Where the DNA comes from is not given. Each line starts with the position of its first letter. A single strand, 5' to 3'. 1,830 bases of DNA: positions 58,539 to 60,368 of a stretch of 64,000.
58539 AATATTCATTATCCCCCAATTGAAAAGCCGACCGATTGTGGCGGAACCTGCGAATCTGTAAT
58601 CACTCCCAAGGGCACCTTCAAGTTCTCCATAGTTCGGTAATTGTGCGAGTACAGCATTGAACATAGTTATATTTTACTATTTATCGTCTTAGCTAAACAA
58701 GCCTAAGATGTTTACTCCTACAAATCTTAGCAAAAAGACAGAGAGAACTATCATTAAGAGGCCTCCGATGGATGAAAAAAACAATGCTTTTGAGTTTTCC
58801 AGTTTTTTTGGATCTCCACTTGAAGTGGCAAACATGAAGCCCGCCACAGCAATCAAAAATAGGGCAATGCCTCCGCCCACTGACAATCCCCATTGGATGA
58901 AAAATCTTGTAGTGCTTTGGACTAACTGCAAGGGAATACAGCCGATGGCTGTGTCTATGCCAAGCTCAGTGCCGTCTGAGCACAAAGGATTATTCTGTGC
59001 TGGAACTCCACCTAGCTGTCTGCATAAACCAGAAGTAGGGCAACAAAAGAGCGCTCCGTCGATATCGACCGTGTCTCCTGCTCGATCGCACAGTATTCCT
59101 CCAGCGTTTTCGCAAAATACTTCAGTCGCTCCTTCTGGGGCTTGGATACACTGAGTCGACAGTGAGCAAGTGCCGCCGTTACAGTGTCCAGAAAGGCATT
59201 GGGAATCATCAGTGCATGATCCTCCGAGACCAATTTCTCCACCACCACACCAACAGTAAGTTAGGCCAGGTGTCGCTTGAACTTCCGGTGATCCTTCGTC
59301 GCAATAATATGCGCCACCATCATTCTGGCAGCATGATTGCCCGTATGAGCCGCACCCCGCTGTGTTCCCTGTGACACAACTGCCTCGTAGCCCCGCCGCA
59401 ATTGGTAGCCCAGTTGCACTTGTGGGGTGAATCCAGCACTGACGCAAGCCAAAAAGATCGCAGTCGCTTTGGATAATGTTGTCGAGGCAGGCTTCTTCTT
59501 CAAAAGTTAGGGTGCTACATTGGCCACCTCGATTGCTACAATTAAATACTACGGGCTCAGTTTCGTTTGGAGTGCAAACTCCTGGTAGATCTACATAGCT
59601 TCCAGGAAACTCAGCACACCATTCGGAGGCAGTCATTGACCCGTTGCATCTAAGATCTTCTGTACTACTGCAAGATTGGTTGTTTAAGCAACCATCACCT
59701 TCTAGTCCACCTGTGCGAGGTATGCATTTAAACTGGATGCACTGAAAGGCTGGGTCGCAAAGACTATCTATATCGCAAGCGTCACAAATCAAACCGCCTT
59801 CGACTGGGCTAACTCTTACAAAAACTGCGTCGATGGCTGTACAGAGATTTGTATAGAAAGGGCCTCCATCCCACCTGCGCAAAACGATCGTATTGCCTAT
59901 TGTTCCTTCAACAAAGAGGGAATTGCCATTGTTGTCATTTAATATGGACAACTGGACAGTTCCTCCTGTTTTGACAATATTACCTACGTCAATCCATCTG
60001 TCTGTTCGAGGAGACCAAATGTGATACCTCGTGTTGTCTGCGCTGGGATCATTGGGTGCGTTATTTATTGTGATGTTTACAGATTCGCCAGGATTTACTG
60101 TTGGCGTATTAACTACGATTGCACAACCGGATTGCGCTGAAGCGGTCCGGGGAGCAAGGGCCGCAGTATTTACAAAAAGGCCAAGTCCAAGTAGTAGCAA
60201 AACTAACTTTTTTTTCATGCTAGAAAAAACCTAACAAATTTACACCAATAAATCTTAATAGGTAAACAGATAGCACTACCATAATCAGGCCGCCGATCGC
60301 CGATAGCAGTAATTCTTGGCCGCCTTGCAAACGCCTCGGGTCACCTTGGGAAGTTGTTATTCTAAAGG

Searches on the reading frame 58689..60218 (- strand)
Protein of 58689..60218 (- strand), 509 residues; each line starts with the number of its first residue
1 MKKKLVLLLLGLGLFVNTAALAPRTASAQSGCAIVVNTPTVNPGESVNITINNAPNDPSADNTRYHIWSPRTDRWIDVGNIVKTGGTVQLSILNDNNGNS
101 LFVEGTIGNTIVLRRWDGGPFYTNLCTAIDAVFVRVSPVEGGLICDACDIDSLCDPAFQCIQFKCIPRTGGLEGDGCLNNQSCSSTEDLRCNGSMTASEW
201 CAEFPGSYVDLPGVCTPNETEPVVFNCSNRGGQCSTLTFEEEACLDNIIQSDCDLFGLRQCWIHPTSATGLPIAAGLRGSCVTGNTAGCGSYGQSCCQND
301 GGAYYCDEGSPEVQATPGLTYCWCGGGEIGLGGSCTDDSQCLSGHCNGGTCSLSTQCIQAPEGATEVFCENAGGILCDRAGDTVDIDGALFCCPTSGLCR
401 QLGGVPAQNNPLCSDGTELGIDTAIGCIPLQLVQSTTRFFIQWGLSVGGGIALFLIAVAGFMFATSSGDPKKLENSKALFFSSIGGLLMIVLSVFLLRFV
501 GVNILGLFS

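Call 5: search_protein_families(library=pfam, proteins=[window:58689-60218:-], max_evalue=0.01)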
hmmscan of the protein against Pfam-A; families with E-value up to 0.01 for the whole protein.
window:58689-60218:- (509 aa): 1 family
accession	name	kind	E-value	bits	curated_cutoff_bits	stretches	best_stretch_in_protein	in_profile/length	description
PF18895.5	T4SS_pilin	-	0.0098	16.4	26.6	0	442-499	14-70/71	Type IV secretion system pilin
